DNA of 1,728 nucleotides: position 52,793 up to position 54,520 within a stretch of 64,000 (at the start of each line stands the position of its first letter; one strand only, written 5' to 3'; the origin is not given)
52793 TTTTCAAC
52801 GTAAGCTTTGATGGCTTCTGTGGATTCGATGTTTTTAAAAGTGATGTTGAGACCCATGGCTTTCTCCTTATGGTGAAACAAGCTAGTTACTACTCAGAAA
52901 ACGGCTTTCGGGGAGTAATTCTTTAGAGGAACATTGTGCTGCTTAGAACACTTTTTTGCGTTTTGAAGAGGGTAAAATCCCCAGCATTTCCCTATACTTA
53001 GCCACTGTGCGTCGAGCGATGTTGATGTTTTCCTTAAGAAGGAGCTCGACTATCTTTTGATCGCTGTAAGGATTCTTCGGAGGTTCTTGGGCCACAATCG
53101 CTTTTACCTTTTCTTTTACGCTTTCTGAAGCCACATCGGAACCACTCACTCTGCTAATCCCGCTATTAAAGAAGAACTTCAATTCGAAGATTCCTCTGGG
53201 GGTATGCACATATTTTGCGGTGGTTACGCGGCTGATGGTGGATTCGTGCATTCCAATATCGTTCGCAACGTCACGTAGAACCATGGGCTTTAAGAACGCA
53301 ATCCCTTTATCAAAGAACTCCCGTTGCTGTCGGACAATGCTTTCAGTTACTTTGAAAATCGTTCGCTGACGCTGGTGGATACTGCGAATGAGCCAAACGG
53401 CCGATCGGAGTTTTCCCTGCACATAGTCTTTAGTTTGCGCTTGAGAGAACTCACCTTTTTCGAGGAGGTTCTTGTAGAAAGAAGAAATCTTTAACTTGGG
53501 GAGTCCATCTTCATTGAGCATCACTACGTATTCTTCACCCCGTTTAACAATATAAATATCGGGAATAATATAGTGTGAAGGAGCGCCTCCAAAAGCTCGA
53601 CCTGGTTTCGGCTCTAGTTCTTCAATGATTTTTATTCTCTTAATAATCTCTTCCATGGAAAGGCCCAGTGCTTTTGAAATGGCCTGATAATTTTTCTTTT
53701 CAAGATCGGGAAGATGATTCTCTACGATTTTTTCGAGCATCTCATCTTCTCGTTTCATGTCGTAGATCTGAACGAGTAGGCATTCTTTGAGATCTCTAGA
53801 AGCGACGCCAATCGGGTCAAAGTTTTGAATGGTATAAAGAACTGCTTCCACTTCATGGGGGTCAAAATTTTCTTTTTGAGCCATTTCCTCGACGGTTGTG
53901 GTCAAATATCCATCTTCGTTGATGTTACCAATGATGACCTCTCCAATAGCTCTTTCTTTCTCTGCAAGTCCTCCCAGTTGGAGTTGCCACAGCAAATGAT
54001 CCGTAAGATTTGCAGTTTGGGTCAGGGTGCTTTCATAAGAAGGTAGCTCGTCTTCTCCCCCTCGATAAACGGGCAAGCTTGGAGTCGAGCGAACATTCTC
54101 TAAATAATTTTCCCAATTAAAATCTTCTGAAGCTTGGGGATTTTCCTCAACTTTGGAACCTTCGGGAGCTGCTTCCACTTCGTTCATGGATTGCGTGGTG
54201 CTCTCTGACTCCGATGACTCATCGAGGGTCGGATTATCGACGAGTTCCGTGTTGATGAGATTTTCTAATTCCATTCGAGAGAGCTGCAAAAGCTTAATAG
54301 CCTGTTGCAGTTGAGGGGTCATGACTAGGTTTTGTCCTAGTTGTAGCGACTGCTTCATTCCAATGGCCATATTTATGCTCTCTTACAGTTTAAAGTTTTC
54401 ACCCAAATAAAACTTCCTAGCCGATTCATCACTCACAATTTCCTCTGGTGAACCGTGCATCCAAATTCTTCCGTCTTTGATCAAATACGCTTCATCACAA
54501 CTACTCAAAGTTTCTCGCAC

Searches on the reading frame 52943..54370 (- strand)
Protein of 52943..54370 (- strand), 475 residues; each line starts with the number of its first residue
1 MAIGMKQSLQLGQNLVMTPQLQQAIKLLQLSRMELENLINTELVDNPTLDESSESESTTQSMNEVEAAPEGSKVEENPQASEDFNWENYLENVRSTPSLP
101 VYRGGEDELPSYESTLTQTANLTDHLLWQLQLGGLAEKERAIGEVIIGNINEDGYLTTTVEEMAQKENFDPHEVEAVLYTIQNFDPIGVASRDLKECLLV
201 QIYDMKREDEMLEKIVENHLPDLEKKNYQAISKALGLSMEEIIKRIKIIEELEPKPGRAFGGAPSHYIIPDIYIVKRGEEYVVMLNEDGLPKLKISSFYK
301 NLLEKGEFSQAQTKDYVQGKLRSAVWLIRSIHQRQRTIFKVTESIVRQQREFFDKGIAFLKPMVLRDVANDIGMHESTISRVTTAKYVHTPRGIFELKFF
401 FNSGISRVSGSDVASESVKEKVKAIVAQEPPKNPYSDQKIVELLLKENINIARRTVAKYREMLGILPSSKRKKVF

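Call 36: find_encoding_contigs(protein=window:52943-54370:-, flank=10000, max_places=1)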
Protein window:52943-54370:- (475 aa): 19 contigs read that carry it; 1 place shown.
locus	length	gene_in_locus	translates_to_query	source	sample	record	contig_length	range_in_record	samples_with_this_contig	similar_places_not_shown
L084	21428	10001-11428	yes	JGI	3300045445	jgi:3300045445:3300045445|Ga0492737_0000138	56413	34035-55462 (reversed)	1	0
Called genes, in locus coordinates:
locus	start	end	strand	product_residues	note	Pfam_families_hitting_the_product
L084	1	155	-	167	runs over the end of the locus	PF08534:Redoxin, PF00578:AhpC-TSA, PF13905:Thioredoxin_8 (weak)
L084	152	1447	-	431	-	PF00082:Peptidase_S8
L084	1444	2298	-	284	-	-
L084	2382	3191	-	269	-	PF06727:DUF1207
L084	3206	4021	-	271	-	-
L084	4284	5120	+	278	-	-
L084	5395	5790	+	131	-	PF21157:DksA_N, PF01258:zf-dskA_traR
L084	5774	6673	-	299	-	PF00535:Glycos_transf_2, PF10111:Glyco_tranf_2_2, PF13641:Glyco_tranf_2_3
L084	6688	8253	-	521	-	PF13505:OMP_b-brl (weak)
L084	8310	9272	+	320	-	PF06835:LptC, PF03968:LptD_N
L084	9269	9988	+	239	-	PF00005:ABC_tran, PF13304:AAA_21 (faint)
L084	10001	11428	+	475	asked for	PF00309:Sigma54_AID, PF04963:Sigma54_CBD, PF04552:Sigma54_DBD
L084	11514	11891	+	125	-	PF02482:Ribosomal_S30AE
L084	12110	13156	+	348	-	PF07642:BBP2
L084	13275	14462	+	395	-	PF04307:YdjM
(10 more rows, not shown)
